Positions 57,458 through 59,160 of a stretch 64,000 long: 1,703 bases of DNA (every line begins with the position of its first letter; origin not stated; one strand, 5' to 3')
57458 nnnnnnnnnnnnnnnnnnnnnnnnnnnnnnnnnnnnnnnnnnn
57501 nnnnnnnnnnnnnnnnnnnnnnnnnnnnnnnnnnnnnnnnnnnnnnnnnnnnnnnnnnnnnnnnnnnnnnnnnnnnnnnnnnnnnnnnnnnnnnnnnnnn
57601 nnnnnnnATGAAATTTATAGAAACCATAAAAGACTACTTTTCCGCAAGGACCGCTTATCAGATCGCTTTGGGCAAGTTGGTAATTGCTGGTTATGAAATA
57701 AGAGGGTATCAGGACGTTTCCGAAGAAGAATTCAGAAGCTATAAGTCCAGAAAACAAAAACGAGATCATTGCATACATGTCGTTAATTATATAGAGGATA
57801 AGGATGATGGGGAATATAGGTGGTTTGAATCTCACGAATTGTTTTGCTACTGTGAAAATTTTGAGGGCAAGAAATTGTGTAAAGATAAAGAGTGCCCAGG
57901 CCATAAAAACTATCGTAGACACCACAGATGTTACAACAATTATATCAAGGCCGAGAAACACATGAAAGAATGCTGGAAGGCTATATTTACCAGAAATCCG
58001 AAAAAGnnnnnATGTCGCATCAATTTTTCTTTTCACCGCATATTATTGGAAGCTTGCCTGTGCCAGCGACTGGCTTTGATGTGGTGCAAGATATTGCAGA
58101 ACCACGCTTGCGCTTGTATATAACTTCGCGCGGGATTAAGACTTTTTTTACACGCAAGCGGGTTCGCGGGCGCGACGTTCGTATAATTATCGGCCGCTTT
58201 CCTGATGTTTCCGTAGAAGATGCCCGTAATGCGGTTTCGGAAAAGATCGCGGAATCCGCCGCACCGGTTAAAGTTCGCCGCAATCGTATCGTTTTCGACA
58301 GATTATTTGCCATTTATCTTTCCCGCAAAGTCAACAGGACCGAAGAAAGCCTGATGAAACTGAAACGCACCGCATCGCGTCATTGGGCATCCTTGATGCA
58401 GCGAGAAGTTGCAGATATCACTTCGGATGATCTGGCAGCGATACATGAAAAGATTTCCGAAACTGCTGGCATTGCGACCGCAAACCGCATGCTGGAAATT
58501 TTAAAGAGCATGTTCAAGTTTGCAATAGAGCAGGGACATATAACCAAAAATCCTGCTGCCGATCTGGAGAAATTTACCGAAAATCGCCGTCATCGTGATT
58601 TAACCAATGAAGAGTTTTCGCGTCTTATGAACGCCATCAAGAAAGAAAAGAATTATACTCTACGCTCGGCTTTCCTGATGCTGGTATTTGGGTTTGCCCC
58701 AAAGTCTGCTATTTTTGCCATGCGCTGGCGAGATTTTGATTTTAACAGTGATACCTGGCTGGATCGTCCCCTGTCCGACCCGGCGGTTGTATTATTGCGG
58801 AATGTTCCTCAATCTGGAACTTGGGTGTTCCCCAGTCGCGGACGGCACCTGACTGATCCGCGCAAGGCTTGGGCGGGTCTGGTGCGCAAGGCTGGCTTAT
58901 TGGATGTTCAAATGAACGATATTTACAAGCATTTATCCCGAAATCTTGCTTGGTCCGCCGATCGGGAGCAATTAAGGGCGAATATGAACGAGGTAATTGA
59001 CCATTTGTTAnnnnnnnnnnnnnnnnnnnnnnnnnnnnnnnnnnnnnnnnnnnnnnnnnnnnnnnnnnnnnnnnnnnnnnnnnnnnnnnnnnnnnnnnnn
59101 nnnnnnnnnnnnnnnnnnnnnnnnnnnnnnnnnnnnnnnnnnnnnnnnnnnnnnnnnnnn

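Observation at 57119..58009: Tandem paralogous Cys-rich small proteins with identical C-terminal dodecapeptide, next to an integrase remnant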

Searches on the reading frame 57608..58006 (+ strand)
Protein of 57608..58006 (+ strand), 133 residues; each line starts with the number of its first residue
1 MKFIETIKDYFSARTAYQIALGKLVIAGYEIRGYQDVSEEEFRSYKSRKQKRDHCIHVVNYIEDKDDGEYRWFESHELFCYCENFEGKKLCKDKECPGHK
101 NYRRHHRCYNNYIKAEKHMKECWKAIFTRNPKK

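Call 6: search_protein_families(library=pfam, proteins=[window:57608-58006:+], max_evalue=1)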
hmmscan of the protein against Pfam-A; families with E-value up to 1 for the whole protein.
window:57608-58006:+ (133 aa): 0 families

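Call 7: search_protein_families(library=phrogs, proteins=[window:57608-58006:+], max_evalue=1)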
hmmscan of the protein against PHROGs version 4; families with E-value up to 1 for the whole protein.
window:57608-58006:+ (133 aa): 1 family
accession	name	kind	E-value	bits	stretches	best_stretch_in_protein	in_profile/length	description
phrog_9423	-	unknown function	0.064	14.3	1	7-61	5-57/68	-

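Call 9: find_homologous_proteins(query=window:57608-58006:+, max_evalue=0.01)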
Query window:57608-58006:+ (133 aa): 1 proteins with E <= 0.01 among 9 candidates.
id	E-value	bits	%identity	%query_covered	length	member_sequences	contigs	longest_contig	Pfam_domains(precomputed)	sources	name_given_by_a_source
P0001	3.0e-87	308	100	100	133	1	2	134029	-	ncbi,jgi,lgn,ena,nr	ncbi:MAG: hypothetical protein FWE50_01405 [Alphaproteobacteria bacterium]|nr:hypothetical protein [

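Call 49: search_protein_families(library=padloc, proteins=[window:57608-58006:+], max_evalue=1)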
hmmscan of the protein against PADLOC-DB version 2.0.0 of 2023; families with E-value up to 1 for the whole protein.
window:57608-58006:+ (133 aa): 0 families

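Call 50: search_protein_families(library=ncbifam, proteins=[window:57608-58006:+], max_evalue=1)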
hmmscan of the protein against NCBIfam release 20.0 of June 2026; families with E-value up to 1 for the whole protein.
window:57608-58006:+ (133 aa): 0 families

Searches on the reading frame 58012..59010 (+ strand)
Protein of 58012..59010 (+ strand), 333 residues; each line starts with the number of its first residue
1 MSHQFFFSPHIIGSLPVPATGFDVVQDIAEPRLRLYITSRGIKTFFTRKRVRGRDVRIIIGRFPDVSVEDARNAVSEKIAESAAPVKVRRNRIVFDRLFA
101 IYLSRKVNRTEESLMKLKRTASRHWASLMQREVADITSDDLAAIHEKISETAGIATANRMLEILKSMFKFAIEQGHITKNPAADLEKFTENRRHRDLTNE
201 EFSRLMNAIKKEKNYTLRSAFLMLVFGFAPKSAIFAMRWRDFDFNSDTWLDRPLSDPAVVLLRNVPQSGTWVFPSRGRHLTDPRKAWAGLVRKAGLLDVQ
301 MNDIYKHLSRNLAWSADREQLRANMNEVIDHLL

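Call 6: search_protein_families(library=pfam, proteins=[window:58012-59010:+], max_evalue=1)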
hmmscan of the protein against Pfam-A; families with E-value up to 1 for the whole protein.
window:58012-59010:+ (333 aa): 6 families
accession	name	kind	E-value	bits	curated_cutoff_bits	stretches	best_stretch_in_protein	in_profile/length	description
PF22022.2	Phage_int_M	-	8e-11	42.5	27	1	111-186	18-94/96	Phage integrase central domain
PF13356.12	Arm-DNA-bind_3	-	2.5e-06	28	27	1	32-81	22-69/83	Arm DNA-binding domain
PF24624.1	Int_N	-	0.0029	18.7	27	1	126-188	35-99/100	Phage integrase, N-terminal domain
PF02899.23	Phage_int_SAM_1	-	0.0041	17.8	22.3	1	115-175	20-83/83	Phage integrase, N-terminal SAM-like domain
PF00589.27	Phage_integrase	-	0.0093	16.2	27.1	1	196-298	2-126/172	Phage integrase family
PF13102.12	Phage_int_SAM_5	-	0.013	16.3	22.3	1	153-183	64-94/98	Phage integrase SAM-like domain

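Call 7: search_protein_families(library=phrogs, proteins=[window:58012-59010:+], max_evalue=1)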
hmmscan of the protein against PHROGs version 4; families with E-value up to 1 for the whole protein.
window:58012-59010:+ (333 aa): 7 families
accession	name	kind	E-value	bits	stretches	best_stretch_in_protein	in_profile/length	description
phrog_1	-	integration and excision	2.1e-31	110.9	1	33-292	112-387/611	integrase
phrog_7244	-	integration and excision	3.8e-09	37.2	1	133-241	115-222/263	integrase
phrog_216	-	integration and excision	4.6e-08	33.5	1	151-297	9-179/301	integrase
phrog_3423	-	unknown function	4.6e-06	27.7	1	32-92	30-90/157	-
phrog_30035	-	unknown function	0.046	14.9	1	182-224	76-118/125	-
phrog_11728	-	unknown function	0.15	13.9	1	198-241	55-98/103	-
phrog_5972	-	unknown function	0.43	11.8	1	55-83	16-44/87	-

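Call 23: find_homologous_proteins(query=window:58012-59010:+, max_evalue=0.00001)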
Query window:58012-59010:+ (333 aa): 593 proteins with E <= 0.00001 among 3493 candidates; the best 120 are listed.
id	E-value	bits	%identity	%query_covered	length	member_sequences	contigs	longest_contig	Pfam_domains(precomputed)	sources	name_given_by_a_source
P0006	1.1e-217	739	100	100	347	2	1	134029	PF22022.3,PF13356.13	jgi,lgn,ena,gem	-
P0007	1.7e-196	670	89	100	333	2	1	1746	PF22022.3,PF13356.13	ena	-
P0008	4.4e-157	540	71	100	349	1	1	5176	PF22022.3,PF13356.13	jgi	jgi:hypothetical protein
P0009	8.5e-152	523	70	100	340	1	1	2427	PF22022.3,PF13356.13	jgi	jgi:hypothetical protein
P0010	1.4e-151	522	70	99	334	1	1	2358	PF22022.3,PF13356.13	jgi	jgi:hypothetical protein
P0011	1.4e-147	509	67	100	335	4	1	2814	PF22022.3,PF13356.13,PF00589.28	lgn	-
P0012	3.7e-146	504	68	100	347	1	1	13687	PF22022.3,PF13356.13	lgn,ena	-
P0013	1.3e-144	499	66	100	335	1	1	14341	PF22022.3,PF13356.13,PF00589.28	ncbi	-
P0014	2.1e-142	492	66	100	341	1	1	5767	PF22022.3,PF13356.13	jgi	jgi:hypothetical protein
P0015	1.1e-140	486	64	100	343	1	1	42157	PF22022.3,PF13356.13,PF00589.28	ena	-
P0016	2.9e-139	482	64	100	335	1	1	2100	PF22022.3,PF13356.13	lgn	-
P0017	2.3e-138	479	63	100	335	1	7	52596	PF22022.3,PF13356.13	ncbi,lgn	-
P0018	1.7e-137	476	66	100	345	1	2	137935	PF22022.3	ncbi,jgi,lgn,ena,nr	ncbi:MAG: hypothetical protein FWF97_00045 [Alphaproteobacteria bacterium]|nr:hypothetical protein [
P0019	6.6e-137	474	63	100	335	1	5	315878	PF22022.3,PF13356.13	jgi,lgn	-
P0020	1.4e-136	473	63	100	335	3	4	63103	PF22022.3,PF13356.13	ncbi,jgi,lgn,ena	ncbi:MAG: hypothetical protein WC137_00765 [Alphaproteobacteria bacterium]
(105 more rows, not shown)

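Call 25: find_related_loci(query=A2, collection=genome_contigs, flank=4000)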
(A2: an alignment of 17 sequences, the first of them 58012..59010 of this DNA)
Query A2 (333 aa) in genome_contigs; peptide patterns used: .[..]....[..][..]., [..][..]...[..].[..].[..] (x = any residue, [..] = any of these).
259 stretches matched a pattern; 249 encode a relative of the query (tblastn E <= 1e-3); the best 80 are kept; 80 distinct loci.
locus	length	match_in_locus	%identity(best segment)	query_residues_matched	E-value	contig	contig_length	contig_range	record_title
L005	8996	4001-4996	67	1-332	4e-154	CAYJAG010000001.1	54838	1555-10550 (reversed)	MAG TPA_asm: uncultured Muribaculaceae bacterium isolate ERP122455_co3_13 genome assembly, contig: NODE_8_length_54838_c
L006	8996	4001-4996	67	1-332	1e-153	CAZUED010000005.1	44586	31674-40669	MAG TPA_asm: uncultured Muribaculaceae bacterium isolate SRP192927_co1_66 genome assembly, contig: NODE_1198_length_4458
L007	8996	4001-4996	66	1-332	1e-152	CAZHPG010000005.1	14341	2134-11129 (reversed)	MAG TPA_asm: uncultured Muribaculaceae bacterium isolate SRP220891_co1_206 genome assembly, contig: NODE_8070_length_143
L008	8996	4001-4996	62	1-332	8e-146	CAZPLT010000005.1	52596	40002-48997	MAG TPA_asm: uncultured Muribaculaceae bacterium isolate SRP192927_co1_307 genome assembly, contig: NODE_820_length_5259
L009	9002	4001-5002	66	1-322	5e-145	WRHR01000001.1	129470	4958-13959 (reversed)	MAG: Alphaproteobacteria bacterium isolate Nt197P3bin125 Ga0082212_10000092, whole genome shotgun sequence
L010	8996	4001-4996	63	1-332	2e-144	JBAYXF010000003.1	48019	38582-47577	MAG: Alphaproteobacteria bacterium isolate SO_2017_CLC_121 scaffold_623_c1_PH3_2017, whole genome shotgun sequence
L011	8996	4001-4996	64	1-332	2e-142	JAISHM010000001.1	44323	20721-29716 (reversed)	MAG: Rickettsiales bacterium isolate Hm464_bin176 k119_603494, whole genome shotgun sequence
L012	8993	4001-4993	53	1-333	1e-117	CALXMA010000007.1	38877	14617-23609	MAG: uncultured Alphaproteobacteria bacterium isolate BRZ_IT__bin13 genome assembly, contig: BRZ_IT__NODE_992_length_388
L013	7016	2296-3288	51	1-333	1e-117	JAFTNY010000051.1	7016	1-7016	MAG: Alphaproteobacteria bacterium isolate RGIG3991 Roe_deer_Cecum-4__c374289, whole genome shotgun sequence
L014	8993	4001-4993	53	1-333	2e-117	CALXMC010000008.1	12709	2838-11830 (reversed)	MAG: uncultured Alphaproteobacteria bacterium isolate BRZ_EE__bin33 genome assembly, contig: BRZ_EE__NODE_5711_length_12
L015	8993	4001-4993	50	1-333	6e-117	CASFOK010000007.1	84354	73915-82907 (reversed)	uncultured proteobacterium isolate SI.B28.metabat-bins.76 genome assembly, contig: SI.B28.metabat-bins.76.fa_k141_82633,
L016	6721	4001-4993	54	1-333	5e-117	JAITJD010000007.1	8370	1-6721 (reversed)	MAG: Rickettsiales bacterium isolate Pcl387_bin15 k119_2128246, whole genome shotgun sequence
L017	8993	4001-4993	53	1-333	6e-117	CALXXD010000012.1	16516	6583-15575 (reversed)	MAG: uncultured Alphaproteobacteria bacterium isolate BRZ_AB__bin14 genome assembly, contig: BRZ_AB__NODE_3336_length_16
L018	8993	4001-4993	52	1-333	2e-116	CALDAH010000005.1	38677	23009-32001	MAG TPA_asm: uncultured Alphaproteobacteria bacterium isolate SRR4116664_bin.35_CONCOCT_v1.1_MAG genome assembly, contig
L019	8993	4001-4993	51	1-333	2e-116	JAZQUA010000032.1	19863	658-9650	MAG: Candidatus Enterousia sp. isolate T1900045184_TC20190180.MAGScoT_cleanbin_000030 SGB_9218_k141_1851201, whole genom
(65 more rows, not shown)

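Call 26: search_solved_structures(query=A2, max_evalue=0.01, show_alignments=2)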
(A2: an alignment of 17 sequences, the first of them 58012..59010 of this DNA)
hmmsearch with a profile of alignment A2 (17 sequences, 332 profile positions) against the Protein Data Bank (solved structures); distinct sequences matched with E-value up to 0.01: 12.
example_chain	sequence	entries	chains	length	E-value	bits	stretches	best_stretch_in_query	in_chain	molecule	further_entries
1z1b_A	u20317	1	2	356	1.6e-07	34.1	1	53-239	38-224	Integrase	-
1z1g_A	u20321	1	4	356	2e-07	33.8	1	53-239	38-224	Integrase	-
5j0n_E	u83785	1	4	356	2e-07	33.8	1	53-239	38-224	Integrase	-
1z19_A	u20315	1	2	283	3.8e-06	29.6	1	126-239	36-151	Integrase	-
1p7d_A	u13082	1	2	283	4.8e-06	29.2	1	126-239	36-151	Integrase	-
2kkv_A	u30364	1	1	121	2e-05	27.2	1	94-194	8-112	Integrase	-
3jtz_A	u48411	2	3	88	0.0001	24.9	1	33-81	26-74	Integrase | CP4-like integrase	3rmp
2kj9_A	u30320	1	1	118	0.00024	23.6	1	88-188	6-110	Integrase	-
2kiw_A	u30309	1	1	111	0.00033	23.2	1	95-189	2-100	Int protein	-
2khq_A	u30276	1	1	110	0.0039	19.7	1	96-182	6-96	Integrase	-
2kj5_A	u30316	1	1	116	0.009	18.5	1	91-181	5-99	Phage integrase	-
2kj8_A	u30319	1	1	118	0.0094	18.4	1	131-198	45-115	Putative prophage CPS-53 integrase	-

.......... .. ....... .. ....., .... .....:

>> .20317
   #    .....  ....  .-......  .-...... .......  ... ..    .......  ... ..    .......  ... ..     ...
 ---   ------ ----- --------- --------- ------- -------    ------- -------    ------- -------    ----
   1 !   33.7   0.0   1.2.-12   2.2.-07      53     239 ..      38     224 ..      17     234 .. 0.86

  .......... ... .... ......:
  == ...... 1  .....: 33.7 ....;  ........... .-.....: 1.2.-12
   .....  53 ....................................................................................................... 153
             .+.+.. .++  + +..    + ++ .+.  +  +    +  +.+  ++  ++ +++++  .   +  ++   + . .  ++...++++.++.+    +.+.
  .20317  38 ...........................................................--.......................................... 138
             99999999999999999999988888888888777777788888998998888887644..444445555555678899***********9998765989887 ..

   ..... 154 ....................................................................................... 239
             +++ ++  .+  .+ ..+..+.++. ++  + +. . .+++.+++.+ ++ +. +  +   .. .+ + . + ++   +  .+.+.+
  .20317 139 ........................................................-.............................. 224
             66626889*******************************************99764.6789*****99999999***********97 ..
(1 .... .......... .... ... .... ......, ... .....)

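Call 43: find_encoding_contigs(protein=P0007, flank=5000, max_places=3)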
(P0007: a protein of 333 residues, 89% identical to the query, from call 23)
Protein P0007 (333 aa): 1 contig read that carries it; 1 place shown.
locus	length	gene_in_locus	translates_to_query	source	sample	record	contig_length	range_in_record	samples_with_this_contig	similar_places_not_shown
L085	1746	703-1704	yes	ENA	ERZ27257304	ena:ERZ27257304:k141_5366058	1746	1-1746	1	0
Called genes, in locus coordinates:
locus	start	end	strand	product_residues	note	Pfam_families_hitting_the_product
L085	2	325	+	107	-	?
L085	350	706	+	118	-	-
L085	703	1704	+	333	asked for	PF13356:Arm-DNA-bind_3 (weak), PF22022:Phage_int_M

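Call 44: find_encoding_contigs(protein=P0008, flank=5000, max_places=3)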
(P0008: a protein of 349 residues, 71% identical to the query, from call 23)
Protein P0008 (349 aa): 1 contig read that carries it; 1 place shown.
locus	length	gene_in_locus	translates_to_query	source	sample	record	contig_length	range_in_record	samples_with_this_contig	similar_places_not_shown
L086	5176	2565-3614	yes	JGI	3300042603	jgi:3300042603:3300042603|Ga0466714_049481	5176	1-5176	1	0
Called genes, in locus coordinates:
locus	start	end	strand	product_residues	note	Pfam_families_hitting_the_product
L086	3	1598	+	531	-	?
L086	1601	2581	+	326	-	PF13310:Virulence_RhuM, PF02661:Fic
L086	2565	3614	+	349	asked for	PF13356:Arm-DNA-bind_3, PF22022:Phage_int_M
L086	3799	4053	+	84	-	PF00550:PP-binding, PF14573:PP-binding_2 (weak)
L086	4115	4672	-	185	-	PF13505:OMP_b-brl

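Call 49: search_protein_families(library=padloc, proteins=[window:58012-59010:+], max_evalue=1)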
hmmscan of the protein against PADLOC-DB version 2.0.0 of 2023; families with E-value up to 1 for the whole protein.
window:58012-59010:+ (333 aa): 0 families

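Call 50: search_protein_families(library=ncbifam, proteins=[window:58012-59010:+], max_evalue=1)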
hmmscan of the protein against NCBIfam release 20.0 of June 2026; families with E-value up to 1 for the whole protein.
window:58012-59010:+ (333 aa): 5 families
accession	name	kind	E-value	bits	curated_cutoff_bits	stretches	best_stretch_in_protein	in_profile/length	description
NF001399.0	PRK00283.1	subfamily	7.9e-09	35.2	279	1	123-223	38-140/300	tyrosine recombinase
TIGR02225.1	recomb_XerD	equivalog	2.5e-08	33.6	329.6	1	100-223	4-130/290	site-specific tyrosine recombinase XerD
TIGR02224.1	recomb_XerC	equivalog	7.7e-05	22.2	335.15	1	113-226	24-137/295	tyrosine recombinase XerC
NF040815.2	recomb_XerA_Arch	equivalog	0.00044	19.9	220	1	120-247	22-144/263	site-specific tyrosine recombinase/integron integrase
NF002331.0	PRK01287.1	subfamily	0.011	14.7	371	1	155-223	98-168/365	site-specific tyrosine recombinase XerC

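Call 55: search_dna_similar(query=L019:3556-3981:+, collection=phages, mode=protein, max_evalue=10, max_rows=15)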
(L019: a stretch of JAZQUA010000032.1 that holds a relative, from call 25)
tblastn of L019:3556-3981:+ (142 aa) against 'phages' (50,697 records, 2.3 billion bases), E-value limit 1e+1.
No match.

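Call 81: predict_structure(alignment_id=A7)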
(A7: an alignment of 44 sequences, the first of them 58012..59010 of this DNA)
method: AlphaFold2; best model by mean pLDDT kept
length: 333 residues; sequences in the alignment: 44
mean_pLDDT: 84.1   pTM: 0.60
mean pLDDT of the five models: 84.1, 82.9, 81.6, 80.9, 74.0
residues with pLDDT >= 90: 129; 70-90: 166; 50-70: 28; < 50: 10
segments of 3 or more residues with pLDDT < 50: 272-280
pLDDT, mean of each block of 10 residues (from residue 1): 80 88 91 92 91 85 93 90 73 90 89 88 93 93 95 92 94 88 92 82 89 78 80 69 65 82 66 45 73 87 87 88 90 80
secondary structure, 60 per line:
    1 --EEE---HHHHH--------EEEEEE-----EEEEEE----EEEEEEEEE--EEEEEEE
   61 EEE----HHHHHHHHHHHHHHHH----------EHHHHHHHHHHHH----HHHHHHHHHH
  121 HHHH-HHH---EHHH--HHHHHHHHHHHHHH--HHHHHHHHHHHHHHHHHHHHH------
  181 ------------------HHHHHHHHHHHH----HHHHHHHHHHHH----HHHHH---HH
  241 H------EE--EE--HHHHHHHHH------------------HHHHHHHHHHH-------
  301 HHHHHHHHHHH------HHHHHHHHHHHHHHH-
elements in order: E3-5 H9-13 E22-27 E33-38 E43-51 E54-63 H68-83 H95-106 H111-124 H138-151 H154-174 H199-210 H215-226 H231-235 H256-264 H283-293 H301-311 H318-332

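Call 84: fold_search(model_id=the predicted structure, library=pdb)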
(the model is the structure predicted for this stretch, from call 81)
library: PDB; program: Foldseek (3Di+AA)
matches with E <= 10: 383; with E <= 0.001: 15
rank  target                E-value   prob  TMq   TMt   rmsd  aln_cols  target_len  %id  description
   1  1z1b_A                2.9e-08  1.00  0.47  0.45  17.4       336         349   18  Crystal structure of a lambda integrase dimer bound to a COC' core site (released 2005-06-28)
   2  5j0n_G                8.9e-08  1.00  0.45  0.44  17.0       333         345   20  Lambda excision HJ intermediate (released 2017-02-08)
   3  5j0n_F                1.3e-07  1.00  0.45  0.43  20.6       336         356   17  Lambda excision HJ intermediate (released 2017-02-08)
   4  1z1b_B                1.7e-07  1.00  0.47  0.45  16.6       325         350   17  Crystal structure of a lambda integrase dimer bound to a COC' core site (released 2005-06-28)
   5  1z1g_B                4.9e-07  1.00  0.45  0.45  17.9       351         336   17  Crystal structure of a lambda integrase tetramer bound to a Holliday junction (released 2005-06-28)
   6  1z19_A                1.3e-06  1.00  0.44  0.52   6.5       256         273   20  Crystal structure of a lambda integrase(75-356) dimer bound to a COC' core site (released 2005-06-28)
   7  1z19_B                3.0e-06  1.00  0.46  0.52   7.1       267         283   17  Crystal structure of a lambda integrase(75-356) dimer bound to a COC' core site (released 2005-06-28)
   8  5j0n_E                3.0e-06  1.00  0.44  0.51   7.2       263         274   20  Lambda excision HJ intermediate (released 2017-02-08)
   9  1z1g_A                7.8e-06  1.00  0.44  0.43  17.6       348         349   19  Crystal structure of a lambda integrase tetramer bound to a Holliday junction (released 2005-06-28)
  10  6emz_A                2.8e-05  1.00  0.46  0.48   7.5       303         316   14  Structure of the Tn1549 transposon Integrase (aa 82-397, R225K) in complex with circular intermediate DNA (CI5-DNA) (released 2018-04-04)
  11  1p7d_A                3.0e-05  1.00  0.43  0.50   6.1       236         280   19  Crystal structure of the Lambda Integrase (residues 75-356) bound to DNA (released 2003-08-12)
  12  6en0_A                3.0e-05  1.00  0.47  0.50   7.0       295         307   14  Structure of the Tn1549 transposon Integrase (aa 82-397) in complex with circular intermediate DNA (CI5-DNA) (released 2018-04-04)
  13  5vfz                  7.7e-05  1.00  0.33  0.38  16.2       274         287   14  Integrase from mycobacterium phage Brujita (released 2018-04-18)
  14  6en2_A                8.1e-05  1.00  0.47  0.49   7.5       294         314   14  Structure of the Tn1549 transposon Integrase (aa 82-397, R225K) in complex with a circular intermediate DNA (CI6b-DNA) (released 2018-04-04)
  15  3jtz                  8.9e-04  1.00  0.20  0.73   2.8        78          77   24  Structure of the arm-type binding domain of HPI integrase (released 2009-10-06)
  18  3rmp_C                2.1e-03  1.00  0.20  0.79   2.5        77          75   23  Structural basis for the recognition of attP substrates by P4-like integrases (released 2012-04-25)
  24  2a3v_B                2.9e-02  0.97  0.34  0.35  10.5       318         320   12  Structural basis for broad DNA-specificity in integron recombination (released 2006-05-02)
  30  2a3v_A                8.3e-02  0.98  0.43  0.45   8.4       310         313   11  Structural basis for broad DNA-specificity in integron recombination (released 2006-05-02)
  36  2a3v_C                1.5e-01  0.97  0.43  0.45   8.4       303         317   11  Structural basis for broad DNA-specificity in integron recombination (released 2006-05-02)
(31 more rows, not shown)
